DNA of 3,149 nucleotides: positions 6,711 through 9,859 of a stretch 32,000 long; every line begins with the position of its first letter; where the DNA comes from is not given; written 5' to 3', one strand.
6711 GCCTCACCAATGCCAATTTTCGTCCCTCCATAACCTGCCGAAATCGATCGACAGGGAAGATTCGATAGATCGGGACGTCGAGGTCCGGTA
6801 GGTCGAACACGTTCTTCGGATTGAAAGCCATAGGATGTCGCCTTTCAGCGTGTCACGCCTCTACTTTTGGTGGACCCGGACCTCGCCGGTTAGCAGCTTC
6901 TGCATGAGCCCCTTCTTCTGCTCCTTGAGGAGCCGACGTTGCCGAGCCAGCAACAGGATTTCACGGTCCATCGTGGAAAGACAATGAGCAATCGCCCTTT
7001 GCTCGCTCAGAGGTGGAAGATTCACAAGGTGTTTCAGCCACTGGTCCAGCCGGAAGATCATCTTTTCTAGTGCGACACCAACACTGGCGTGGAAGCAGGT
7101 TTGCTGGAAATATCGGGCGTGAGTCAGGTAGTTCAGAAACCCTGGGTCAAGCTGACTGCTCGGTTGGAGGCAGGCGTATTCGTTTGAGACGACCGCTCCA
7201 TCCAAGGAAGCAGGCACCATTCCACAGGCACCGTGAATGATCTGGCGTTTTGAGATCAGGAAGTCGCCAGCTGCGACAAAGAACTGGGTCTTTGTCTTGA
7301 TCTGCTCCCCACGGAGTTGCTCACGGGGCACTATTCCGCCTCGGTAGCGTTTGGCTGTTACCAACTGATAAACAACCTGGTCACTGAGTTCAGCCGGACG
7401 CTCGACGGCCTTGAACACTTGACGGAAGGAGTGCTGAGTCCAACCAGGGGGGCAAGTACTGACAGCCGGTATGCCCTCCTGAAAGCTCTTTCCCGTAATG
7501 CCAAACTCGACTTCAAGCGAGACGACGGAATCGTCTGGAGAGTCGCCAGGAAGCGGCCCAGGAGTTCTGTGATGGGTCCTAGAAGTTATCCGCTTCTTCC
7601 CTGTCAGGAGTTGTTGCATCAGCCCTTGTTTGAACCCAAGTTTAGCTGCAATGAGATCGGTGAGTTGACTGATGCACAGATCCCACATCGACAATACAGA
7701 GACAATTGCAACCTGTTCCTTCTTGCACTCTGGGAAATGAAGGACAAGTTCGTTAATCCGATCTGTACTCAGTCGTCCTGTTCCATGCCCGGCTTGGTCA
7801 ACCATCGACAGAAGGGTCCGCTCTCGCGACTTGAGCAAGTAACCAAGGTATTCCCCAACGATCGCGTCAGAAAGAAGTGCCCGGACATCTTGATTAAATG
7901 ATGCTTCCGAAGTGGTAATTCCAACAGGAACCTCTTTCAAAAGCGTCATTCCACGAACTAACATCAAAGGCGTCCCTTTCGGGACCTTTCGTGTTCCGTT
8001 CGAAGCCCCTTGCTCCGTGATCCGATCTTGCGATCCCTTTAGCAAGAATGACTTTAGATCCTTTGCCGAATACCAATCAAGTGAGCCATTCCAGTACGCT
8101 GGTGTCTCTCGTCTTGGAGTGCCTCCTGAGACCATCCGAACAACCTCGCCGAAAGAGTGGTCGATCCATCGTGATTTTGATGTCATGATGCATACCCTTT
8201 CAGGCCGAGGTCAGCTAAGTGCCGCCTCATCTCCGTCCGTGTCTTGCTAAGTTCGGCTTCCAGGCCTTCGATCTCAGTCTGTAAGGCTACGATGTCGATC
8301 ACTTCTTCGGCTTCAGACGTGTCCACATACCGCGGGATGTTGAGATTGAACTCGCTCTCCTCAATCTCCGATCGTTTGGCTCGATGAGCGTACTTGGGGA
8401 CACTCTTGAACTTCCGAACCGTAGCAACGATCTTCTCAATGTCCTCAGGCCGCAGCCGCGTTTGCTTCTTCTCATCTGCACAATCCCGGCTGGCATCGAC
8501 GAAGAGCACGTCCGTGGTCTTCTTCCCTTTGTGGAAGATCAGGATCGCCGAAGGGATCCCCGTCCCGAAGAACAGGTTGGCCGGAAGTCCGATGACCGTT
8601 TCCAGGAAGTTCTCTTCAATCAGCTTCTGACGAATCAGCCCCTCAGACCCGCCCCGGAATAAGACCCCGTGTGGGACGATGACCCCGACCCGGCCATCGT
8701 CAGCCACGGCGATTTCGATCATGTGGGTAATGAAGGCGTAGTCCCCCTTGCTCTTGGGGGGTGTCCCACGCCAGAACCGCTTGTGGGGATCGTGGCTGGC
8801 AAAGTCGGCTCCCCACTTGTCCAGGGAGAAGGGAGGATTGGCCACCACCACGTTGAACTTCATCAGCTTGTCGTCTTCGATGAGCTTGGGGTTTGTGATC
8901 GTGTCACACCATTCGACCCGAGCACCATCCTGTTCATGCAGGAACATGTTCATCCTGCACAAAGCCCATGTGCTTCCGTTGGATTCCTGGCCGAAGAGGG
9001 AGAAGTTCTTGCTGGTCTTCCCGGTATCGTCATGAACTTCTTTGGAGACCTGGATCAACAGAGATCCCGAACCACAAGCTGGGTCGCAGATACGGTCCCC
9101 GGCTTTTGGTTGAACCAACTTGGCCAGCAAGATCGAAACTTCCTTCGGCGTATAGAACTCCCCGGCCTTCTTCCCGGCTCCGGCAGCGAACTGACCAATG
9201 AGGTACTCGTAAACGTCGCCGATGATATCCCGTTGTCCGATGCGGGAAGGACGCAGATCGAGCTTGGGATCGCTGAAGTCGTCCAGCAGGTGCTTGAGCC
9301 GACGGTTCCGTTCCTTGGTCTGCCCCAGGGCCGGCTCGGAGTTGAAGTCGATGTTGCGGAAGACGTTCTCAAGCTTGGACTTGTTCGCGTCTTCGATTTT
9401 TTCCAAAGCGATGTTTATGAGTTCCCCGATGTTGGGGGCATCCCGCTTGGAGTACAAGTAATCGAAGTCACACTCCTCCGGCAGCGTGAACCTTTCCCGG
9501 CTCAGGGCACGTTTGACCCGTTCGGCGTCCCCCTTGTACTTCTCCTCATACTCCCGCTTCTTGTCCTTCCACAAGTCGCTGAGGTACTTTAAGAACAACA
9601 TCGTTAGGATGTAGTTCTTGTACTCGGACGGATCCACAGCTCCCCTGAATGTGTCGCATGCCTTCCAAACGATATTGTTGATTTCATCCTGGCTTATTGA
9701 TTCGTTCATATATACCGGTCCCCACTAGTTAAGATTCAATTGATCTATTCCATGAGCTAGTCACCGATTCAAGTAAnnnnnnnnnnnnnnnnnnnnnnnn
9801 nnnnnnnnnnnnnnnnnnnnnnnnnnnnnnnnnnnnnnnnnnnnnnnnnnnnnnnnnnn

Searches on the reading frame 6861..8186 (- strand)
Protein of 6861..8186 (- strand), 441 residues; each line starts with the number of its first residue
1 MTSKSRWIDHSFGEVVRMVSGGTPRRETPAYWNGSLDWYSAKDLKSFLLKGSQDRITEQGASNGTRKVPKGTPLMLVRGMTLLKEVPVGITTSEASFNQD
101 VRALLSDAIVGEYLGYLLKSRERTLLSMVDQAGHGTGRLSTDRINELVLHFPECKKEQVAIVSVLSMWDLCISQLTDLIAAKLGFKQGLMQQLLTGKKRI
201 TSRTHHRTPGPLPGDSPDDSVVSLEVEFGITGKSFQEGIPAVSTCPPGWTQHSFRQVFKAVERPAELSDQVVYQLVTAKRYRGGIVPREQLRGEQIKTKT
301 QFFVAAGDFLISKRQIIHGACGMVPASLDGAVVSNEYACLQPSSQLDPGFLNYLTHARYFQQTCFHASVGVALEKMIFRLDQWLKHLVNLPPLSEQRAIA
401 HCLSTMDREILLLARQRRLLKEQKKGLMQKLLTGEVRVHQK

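Call 4: search_protein_families(library=pfam, proteins=[window:6861-8186:-], max_evalue=0.01)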
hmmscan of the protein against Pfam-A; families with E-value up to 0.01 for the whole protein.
window:6861-8186:- (441 aa): 1 family
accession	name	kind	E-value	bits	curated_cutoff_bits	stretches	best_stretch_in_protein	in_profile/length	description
PF01420.25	Methylase_S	-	1.9e-12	48.1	22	2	272-415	31-161/168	Type I restriction modification DNA specificity domain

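Call 5: search_protein_families(library=padloc, proteins=[window:6861-8186:-], max_evalue=0.01)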
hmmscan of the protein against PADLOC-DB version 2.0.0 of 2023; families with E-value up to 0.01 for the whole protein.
window:6861-8186:- (441 aa): 100 families (the best 25 are shown)
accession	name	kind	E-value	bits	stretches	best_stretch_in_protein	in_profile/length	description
PDLC03156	Specificity_I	-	3.3e-75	252.1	2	246-438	3-203/413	Type I specificity subunit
PDLC03101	Specificity_I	-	4e-50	169.6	2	246-439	3-202/411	Type I specificity subunit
PDLC03087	Specificity_I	-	1.8e-48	163.5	2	246-439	221-417/418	Type I specificity subunit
PDLC03098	Specificity_I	-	1.5e-42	144.5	2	7-201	29-225/443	Type I specificity subunit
PDLC03058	Specificity_I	-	2e-38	130.6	1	15-173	21-179/393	Type I specificity subunit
PDLC03178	Specificity_I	-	1.9e-36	124.3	2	282-435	49-203/411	Type I specificity subunit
PDLC03090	Specificity_I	-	3.1e-35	120.2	2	238-434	11-214/434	Type I specificity subunit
PDLC03177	Specificity_I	-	9e-35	118.3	1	7-198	199-389/402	Type I specificity subunit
PDLC03064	Specificity_I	-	3.9e-34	116.6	2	249-431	19-205/409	Type I specificity subunit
PDLC03142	Specificity_I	-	1.3e-31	107.9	2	15-192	56-232/483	Type I specificity subunit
PDLC03108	Specificity_I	-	1.8e-31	107.9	1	6-438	36-437/452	Type I specificity subunit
PDLC03113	Specificity_I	-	7.5e-31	105.4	2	307-438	281-421/422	Type I specificity subunit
PDLC03134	Specificity_I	-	4.4e-29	99.5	2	7-173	215-381/428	Type I specificity subunit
PDLC03146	Specificity_I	-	3.5e-28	96.9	2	274-432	48-204/420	Type I specificity subunit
PDLC03075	Specificity_I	-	4.2e-28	96.2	1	15-202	207-393/407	Type I specificity subunit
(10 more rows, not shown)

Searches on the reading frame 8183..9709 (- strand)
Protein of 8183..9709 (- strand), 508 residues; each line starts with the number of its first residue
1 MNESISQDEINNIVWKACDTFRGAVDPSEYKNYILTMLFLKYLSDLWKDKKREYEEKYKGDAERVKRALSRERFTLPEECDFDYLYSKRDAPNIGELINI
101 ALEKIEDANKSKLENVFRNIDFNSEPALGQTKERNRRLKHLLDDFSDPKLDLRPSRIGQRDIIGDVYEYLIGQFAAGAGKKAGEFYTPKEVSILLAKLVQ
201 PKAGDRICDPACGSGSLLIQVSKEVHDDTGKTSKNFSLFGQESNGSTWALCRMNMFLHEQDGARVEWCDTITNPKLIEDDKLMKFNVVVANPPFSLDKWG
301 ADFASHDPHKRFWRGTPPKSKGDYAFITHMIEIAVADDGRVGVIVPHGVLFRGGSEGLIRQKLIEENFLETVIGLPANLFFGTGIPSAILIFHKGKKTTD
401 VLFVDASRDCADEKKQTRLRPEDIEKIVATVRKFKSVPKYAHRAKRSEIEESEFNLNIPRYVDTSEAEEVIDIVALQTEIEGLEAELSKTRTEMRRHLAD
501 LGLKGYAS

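Call 4: search_protein_families(library=pfam, proteins=[window:8183-9709:-], max_evalue=0.01)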
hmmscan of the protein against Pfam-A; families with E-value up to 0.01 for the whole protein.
window:8183-9709:- (508 aa): 6 families
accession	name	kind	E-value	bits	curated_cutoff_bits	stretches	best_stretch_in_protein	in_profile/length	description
PF02384.22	N6_Mtase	-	5e-105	351.7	20.4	1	159-469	2-310/311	N-6 DNA Methylase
PF12161.14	HsdM_N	-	1.5e-31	110.3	24.5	1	10-145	1-135/135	HsdM N-terminal domain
PF07669.17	Eco57I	-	3.4e-07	31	25.3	1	275-375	69-165/171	Eco57I restriction-modification methylase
PF01170.24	UPF0020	-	0.00077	19.6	22.3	1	195-225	20-50/197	RMKL-like, methyltransferase domain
PF05175.20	MTS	-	0.0019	18.3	23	1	193-296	21-110/170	Methyltransferase small domain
PF20473.4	MmeI_Mtase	-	0.0022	17.7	27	0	195-225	11-41/259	MmeI, DNA-methyltransferase domain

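Call 5: search_protein_families(library=padloc, proteins=[window:8183-9709:-], max_evalue=0.01)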
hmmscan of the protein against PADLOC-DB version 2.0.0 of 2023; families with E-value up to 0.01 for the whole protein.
window:8183-9709:- (508 aa): 51 families (the best 25 are shown)
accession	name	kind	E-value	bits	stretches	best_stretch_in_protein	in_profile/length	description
PDLC03027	MTase_I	-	5.1e-134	446.6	1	5-475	3-450/810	Type I methyltransferase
PDLC03022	MTase_I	-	3.8e-129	430.4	1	6-475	2-487/857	Type I methyltransferase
PDLC03031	MTase_I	-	7.2e-123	409.5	1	9-475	7-497/834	Type I methyltransferase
PDLC03032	MTase_I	-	3.5e-106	354.4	1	6-475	4-452/1001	Type I methyltransferase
PDLC03039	MTase_I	-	1.1e-86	289.6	1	5-484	2-473/708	Type I methyltransferase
PDLC03038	MTase_I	-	1.8e-80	269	1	5-499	4-487/896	Type I methyltransferase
PDLC03019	MTase_I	-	1.4e-71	240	1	12-469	10-465/932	Type I methyltransferase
PDLC03028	MTase_I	-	1e-68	230.5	1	10-506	729-1234/1236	Type I methyltransferase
PDLC03021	MTase_I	-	1.2e-64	216.9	1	9-498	9-489/491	Type I methyltransferase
PDLC03035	MTase_I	-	1.1e-56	190.7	1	3-407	3-403/653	Type I methyltransferase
PDLC03029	MTase_I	-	4.2e-54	182.1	1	6-453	5-469/661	Type I methyltransferase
PDLC03020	MTase_I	-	7.6e-54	181.4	2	136-381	142-392/410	Type I methyltransferase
PDLC03240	MTase_II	-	6.4e-52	175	1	9-442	7-441/511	Type II methyltransferase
PDLC03026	MTase_I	-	1.5e-50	170.8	1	7-492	3-454/487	Type I methyltransferase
PDLC04134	mad2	-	1e-45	154.5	1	5-434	136-487/492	mads_2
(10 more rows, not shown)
